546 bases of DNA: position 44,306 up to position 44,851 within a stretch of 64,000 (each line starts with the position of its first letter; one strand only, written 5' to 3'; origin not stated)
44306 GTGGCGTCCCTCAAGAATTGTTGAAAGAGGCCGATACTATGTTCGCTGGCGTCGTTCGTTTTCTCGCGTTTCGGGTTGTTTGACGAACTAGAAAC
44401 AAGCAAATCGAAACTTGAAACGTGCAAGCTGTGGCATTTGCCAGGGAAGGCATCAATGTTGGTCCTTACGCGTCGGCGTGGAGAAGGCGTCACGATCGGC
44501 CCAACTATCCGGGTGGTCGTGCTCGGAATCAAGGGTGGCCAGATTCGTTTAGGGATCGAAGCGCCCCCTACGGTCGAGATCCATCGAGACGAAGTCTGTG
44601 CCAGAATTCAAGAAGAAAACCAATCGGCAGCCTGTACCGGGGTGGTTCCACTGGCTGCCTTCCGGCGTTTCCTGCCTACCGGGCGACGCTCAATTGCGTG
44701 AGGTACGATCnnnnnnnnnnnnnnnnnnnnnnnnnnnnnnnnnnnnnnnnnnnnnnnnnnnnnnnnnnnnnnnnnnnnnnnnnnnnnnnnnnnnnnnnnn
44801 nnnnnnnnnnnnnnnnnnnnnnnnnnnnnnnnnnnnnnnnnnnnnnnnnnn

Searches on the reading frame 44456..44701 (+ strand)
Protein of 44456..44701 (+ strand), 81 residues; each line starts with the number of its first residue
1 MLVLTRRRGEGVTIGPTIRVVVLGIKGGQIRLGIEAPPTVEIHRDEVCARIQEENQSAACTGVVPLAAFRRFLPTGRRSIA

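Call 75: search_protein_families(library=ncbifam, proteins=[window:44456-44701:+], max_evalue=0.00001)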
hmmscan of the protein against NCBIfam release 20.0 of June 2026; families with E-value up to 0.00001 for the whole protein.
window:44456-44701:+ (81 aa): 3 families
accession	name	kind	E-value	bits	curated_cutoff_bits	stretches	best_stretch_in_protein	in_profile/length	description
NF002469.0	PRK01712.1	equivalog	1.6e-23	82.4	73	1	1-57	1-57/65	carbon storage regulator CsrA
TIGR00202.1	csrA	equivalog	1.9e-22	79.2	70.1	1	1-61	1-61/69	carbon storage regulator CsrA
NF001844.0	PRK00568.1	equivalog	4.2e-12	46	106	1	1-60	1-60/76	carbon storage regulator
